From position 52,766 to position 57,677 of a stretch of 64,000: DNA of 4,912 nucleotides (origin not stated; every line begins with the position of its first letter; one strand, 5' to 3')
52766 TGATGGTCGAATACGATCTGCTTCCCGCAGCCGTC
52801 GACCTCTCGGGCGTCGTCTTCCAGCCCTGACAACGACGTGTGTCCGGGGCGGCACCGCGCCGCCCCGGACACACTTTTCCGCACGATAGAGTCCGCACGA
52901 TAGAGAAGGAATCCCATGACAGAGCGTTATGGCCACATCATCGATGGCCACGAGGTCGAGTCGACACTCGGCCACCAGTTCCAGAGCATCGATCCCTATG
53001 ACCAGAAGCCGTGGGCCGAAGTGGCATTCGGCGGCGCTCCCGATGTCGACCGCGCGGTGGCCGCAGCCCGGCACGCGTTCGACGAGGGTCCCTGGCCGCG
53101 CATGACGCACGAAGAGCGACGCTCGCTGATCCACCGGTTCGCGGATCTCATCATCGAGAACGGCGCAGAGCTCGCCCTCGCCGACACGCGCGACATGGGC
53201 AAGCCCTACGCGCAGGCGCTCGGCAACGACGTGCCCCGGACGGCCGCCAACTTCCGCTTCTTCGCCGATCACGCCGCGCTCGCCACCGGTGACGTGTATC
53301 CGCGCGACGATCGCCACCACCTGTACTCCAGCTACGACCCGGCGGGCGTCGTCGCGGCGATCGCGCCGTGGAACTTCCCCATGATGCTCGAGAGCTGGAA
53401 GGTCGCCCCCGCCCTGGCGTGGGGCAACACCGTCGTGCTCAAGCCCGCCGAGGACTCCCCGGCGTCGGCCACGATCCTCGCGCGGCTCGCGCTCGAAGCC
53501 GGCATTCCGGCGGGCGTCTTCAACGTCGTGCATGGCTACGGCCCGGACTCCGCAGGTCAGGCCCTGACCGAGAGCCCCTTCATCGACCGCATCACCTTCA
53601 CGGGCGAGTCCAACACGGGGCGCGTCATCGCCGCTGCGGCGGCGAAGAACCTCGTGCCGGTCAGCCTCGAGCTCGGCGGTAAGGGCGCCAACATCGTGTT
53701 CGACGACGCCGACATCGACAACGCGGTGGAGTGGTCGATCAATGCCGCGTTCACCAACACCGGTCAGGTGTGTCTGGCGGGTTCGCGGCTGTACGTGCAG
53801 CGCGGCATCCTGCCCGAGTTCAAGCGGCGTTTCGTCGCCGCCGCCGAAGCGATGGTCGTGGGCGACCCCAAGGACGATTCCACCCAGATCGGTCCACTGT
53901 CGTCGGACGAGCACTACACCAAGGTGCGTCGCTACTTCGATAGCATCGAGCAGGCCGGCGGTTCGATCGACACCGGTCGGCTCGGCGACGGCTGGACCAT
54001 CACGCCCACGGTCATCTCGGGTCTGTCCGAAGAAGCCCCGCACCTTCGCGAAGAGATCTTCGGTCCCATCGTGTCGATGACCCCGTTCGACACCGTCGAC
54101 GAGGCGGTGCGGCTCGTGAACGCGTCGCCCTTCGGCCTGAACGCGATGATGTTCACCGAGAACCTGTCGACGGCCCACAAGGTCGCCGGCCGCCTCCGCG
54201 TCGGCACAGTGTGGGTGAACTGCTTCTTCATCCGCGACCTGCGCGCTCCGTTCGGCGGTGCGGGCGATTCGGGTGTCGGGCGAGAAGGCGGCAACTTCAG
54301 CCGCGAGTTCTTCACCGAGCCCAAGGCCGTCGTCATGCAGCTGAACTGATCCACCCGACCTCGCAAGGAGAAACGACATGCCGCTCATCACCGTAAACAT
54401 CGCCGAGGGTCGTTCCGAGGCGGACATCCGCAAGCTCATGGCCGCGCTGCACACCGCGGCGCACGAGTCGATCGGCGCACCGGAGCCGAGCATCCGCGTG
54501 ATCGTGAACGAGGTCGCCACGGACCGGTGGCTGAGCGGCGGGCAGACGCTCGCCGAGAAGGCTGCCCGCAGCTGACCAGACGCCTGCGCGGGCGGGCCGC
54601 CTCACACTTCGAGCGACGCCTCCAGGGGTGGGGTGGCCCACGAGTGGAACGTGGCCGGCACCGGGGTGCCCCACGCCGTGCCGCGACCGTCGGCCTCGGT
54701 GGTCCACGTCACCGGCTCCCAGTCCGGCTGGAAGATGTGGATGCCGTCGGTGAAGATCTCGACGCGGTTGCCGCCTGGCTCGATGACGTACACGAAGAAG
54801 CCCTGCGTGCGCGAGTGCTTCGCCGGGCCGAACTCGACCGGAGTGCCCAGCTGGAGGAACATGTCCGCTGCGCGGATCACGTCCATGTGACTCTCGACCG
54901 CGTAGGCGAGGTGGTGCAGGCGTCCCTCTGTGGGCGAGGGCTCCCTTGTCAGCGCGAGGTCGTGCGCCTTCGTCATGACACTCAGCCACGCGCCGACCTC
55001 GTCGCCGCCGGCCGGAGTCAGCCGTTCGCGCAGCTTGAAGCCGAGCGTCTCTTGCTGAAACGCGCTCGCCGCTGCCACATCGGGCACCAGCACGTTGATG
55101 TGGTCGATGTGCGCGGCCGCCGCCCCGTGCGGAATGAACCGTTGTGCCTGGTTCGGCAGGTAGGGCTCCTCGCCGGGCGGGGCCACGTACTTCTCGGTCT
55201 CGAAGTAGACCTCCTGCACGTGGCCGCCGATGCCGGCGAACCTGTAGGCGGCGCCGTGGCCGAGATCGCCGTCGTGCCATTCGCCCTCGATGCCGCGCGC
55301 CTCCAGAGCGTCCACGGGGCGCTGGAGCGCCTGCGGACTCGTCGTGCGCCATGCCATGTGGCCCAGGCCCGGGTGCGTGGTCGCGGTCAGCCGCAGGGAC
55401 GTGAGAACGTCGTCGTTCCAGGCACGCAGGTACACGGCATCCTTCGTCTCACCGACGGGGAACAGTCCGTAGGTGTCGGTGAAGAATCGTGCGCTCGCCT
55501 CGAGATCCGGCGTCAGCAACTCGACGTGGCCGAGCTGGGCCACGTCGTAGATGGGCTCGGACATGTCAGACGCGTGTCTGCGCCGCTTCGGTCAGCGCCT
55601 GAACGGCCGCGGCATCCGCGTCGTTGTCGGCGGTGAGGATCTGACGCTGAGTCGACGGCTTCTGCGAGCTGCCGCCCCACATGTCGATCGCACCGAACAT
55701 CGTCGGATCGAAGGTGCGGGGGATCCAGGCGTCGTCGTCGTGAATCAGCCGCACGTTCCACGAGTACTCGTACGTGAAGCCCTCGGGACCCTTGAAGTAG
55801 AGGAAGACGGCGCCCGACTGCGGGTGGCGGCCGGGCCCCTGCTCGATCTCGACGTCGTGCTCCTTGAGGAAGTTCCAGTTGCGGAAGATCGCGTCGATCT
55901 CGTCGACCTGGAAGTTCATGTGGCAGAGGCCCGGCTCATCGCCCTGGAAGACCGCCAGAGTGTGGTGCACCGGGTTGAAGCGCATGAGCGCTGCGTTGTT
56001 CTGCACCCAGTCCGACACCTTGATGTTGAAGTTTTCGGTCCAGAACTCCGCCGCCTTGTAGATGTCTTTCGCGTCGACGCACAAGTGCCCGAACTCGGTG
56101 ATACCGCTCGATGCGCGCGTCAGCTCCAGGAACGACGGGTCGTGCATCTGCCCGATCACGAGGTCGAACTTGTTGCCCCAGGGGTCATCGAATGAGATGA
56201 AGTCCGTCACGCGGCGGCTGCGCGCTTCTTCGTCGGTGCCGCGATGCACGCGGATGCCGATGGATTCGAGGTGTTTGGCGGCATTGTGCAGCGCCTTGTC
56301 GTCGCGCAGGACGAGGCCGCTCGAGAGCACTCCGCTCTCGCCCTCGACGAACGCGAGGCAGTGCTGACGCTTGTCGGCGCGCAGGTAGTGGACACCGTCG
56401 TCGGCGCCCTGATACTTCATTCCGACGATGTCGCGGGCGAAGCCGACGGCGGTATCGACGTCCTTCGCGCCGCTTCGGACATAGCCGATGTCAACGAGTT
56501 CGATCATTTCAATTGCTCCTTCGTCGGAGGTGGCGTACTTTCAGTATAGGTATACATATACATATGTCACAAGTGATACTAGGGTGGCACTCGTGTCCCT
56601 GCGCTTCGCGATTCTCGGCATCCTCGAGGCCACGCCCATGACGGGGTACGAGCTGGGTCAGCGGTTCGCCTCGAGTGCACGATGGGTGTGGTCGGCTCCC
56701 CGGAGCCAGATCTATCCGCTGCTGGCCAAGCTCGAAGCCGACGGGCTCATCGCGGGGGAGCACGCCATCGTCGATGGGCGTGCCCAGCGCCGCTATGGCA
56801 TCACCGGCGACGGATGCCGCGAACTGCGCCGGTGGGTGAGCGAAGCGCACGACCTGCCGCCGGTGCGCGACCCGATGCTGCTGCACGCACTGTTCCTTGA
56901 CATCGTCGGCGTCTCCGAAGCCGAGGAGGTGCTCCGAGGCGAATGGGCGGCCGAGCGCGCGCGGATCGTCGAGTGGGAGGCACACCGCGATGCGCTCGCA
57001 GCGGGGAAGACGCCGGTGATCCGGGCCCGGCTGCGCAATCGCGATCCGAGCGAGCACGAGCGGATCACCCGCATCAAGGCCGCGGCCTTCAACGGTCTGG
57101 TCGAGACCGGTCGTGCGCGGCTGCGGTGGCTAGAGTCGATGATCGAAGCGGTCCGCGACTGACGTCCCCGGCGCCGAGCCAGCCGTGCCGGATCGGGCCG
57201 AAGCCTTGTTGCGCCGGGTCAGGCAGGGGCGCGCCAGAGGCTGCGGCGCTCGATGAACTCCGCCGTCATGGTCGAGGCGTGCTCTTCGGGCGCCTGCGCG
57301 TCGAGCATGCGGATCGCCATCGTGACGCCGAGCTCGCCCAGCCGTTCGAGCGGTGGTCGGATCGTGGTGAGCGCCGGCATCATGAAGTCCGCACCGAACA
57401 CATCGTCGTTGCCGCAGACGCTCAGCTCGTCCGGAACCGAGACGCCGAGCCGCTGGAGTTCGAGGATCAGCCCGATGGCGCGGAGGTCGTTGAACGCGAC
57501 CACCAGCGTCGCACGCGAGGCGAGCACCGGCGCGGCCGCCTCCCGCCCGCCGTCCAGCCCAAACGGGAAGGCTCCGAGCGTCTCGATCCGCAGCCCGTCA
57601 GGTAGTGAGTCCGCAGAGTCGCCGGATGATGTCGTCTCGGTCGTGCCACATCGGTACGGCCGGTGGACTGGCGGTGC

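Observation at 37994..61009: A RIT (recombinase-in-trio) element stretched into a 23-kb catabolic island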

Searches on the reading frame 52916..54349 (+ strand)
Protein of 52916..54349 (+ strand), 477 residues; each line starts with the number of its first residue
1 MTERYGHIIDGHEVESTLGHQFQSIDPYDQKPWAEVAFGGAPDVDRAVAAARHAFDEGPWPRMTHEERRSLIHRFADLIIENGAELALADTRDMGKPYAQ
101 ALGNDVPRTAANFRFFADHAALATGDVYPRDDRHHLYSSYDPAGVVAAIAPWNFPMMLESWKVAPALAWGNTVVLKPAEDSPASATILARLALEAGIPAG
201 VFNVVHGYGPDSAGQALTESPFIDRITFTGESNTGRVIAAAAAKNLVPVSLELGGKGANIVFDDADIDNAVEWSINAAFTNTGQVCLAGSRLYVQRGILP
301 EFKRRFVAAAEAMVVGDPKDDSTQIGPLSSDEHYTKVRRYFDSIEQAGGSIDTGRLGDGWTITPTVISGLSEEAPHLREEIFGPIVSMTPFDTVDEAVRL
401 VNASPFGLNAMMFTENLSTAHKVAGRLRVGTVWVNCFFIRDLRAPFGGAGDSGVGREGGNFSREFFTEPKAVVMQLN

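Call 15: search_protein_families(library=pfam, proteins=[window:52916-54349:+])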
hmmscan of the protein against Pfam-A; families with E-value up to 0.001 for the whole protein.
window:52916-54349:+ (477 aa): 1 family
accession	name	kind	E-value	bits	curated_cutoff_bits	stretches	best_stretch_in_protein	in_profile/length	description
PF00171.27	Aldedh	-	1.7e-153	512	23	1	20-472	7-461/461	Aldehyde dehydrogenase family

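Call 53: search_protein_families(library=ncbifam, proteins=[window:52916-54349:+], max_evalue=1e-10)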
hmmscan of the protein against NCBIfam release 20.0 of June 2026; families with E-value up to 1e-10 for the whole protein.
window:52916-54349:+ (477 aa): 38 families (the best 25 are shown)
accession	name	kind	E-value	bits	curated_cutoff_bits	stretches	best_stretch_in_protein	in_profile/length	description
TIGR03216.1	OH_muco_semi_DH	equivalog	4e-152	507.2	693.25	1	7-475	3-480/481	2-hydroxymuconic semialdehyde dehydrogenase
TIGR02299.1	HpaE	equivalog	4.6e-146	487.2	638.35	1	6-475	2-477/488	5-carboxymethyl-2-hydroxymuconate semialdehyde dehydrogenase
TIGR01804.1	BADH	equivalog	2.5e-123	412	668.6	1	9-468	2-465/467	betaine-aldehyde dehydrogenase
NF045735.1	PaDhStyDPseudo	equivalog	6.2e-123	411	850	1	8-474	6-481/483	phenylacetaldehyde dehydrogenase StyD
NF009725.0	PRK13252.1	equivalog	1e-122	410.1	593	1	4-476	6-481/488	betaine-aldehyde dehydrogenase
NF010000.0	PRK13473.1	subfamily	2e-118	396.1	615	1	8-475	6-473/475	aminobutyraldehyde dehydrogenase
NF045736.1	PaDhStyDRhodo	equivalog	2e-117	392.7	800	1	9-474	7-477/479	phenylacetaldehyde dehydrogenase StyD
NF007352.0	PRK09847.1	equivalog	3.5e-114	382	850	1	8-476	23-493/495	aldehyde dehydrogenase PuuC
NF050026.1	AcaldDHExaC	equivalog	2.5e-106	356.3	900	1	2-471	13-490/503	acetaldehyde dehydrogenase ExaC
TIGR01780.1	SSADH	subfamily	1.4e-104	350.5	646.35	1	33-467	10-445/448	succinate-semialdehyde dehydrogenase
NF006916.0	PRK09407.1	equivalog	2.9e-102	343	521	1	15-475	29-493/526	succinic semialdehyde dehydrogenase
NF042993.1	AlphKGSA_gudD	equivalog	5.2e-99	332.2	770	1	4-474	3-480/481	alpha-ketoglutaric semialdehyde dehydrogenase GucD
TIGR04284.1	aldehy_Rv0768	hypoth_equivalog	7.7e-93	312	775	1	8-473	4-477/480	aldehyde dehydrogenase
TIGR03374.1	ABALDH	equivalog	1.6e-92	310.8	909.3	1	8-467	5-464/472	aminobutyraldehyde dehydrogenase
NF008415.0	PRK11241.1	equivalog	1.1e-90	304.7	828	1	7-473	13-479/482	NADP-dependent succinate-semialdehyde dehydrogenase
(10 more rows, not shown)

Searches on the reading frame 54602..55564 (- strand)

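Call 15: search_protein_families(library=pfam, proteins=[window:54602-55564:-])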
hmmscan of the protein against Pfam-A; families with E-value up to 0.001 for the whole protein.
window:54602-55564:- (320 aa): 3 families
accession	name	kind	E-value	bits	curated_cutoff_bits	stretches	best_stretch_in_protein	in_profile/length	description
PF00903.31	Glyoxalase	-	3.4e-22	79.5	20.6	2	152-270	1-121/121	Glyoxalase/Bleomycin resistance protein/Dioxygenase superfamily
PF22677.2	Ble-like_N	-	7.6e-08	32.4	24.5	0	155-180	4-29/41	Bleomycin resistance protein-like N-terminal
PF13669.12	Glyoxalase_4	-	6.5e-07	30.1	27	0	154-233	1-83/109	Glyoxalase/Bleomycin resistance protein/Dioxygenase superfamily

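Call 53: search_protein_families(library=ncbifam, proteins=[window:54602-55564:-], max_evalue=1e-10)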
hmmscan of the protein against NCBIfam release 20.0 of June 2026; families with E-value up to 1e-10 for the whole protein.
window:54602-55564:- (320 aa): 4 families
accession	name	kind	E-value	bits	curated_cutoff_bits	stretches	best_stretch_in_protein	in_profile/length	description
TIGR03211.1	catechol_2_3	equivalog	1.7e-83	280.4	320.2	1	7-310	1-302/303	catechol 2,3-dioxygenase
TIGR02295.1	HpaD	equivalog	9.1e-57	192.5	321.4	1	8-306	2-293/298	3,4-dihydroxyphenylacetate 2,3-dioxygenase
TIGR03213.1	23dbph12diox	equivalog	2.5e-18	66.6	366.45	1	8-289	1-279/287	biphenyl-2,3-diol 1,2-dioxygenase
NF045631.1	exdiol_diox_HsaC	equivalog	4.7e-15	55.5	450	1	10-282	3-277/296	iron-dependent extradiol dioxygenase HsaC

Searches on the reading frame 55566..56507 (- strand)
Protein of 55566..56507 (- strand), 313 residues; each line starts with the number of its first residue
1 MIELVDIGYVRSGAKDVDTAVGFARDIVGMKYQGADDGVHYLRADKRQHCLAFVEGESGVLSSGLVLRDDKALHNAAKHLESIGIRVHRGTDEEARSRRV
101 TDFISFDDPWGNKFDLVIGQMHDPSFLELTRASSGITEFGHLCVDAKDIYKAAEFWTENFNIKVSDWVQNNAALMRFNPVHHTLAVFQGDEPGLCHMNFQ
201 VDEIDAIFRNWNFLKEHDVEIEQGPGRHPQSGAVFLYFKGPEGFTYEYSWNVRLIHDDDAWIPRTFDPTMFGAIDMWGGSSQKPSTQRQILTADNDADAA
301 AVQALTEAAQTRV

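Call 15: search_protein_families(library=pfam, proteins=[window:55566-56507:-])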
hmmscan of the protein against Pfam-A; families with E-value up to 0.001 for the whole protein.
window:55566-56507:- (313 aa): 3 families
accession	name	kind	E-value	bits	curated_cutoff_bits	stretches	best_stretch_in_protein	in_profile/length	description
PF00903.31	Glyoxalase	-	2.6e-19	70.2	20.6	2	139-247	2-120/121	Glyoxalase/Bleomycin resistance protein/Dioxygenase superfamily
PF18029.7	Glyoxalase_6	-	6.8e-06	27.1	23.6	0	142-206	2-71/106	Glyoxalase-like domain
PF22632.2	BphC_D1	-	3e-05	24.1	27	1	8-56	2-51/51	Dihydroxybiphenyl dioxygenase BphC D1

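Call 53: search_protein_families(library=ncbifam, proteins=[window:55566-56507:-], max_evalue=1e-10)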
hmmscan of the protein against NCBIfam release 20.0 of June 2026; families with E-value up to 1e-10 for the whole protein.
window:55566-56507:- (313 aa): 4 families
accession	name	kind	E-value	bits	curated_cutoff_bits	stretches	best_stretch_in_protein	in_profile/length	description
TIGR03213.1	23dbph12diox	equivalog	7.9e-37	127.2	366.45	1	6-258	3-271/287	biphenyl-2,3-diol 1,2-dioxygenase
NF045631.1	exdiol_diox_HsaC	equivalog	2.5e-29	102.4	450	1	6-265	3-281/296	iron-dependent extradiol dioxygenase HsaC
TIGR02295.1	HpaD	equivalog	2e-26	92.9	321.4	1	6-280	4-288/298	3,4-dihydroxyphenylacetate 2,3-dioxygenase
TIGR03211.1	catechol_2_3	equivalog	4.6e-22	78.7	320.2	1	5-257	3-271/303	catechol 2,3-dioxygenase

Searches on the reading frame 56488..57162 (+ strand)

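Call 15: search_protein_families(library=pfam, proteins=[window:56488-57162:+])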
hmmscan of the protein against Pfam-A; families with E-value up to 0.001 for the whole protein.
window:56488-57162:+ (224 aa): 1 family
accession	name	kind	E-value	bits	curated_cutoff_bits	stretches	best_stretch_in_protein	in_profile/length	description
PF03551.20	PadR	-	8.6e-13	48.5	27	1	42-114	1-74/75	Transcriptional regulator PadR-like family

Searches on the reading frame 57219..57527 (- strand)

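Call 15: search_protein_families(library=pfam, proteins=[window:57219-57527:-])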
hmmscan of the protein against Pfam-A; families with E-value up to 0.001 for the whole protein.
window:57219-57527:- (102 aa): 1 family
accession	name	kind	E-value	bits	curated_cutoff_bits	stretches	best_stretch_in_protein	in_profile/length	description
PF13377.12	Peripla_BP_3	-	1.4e-19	71.2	26.5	1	7-96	77-166/167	Periplasmic binding protein-like domain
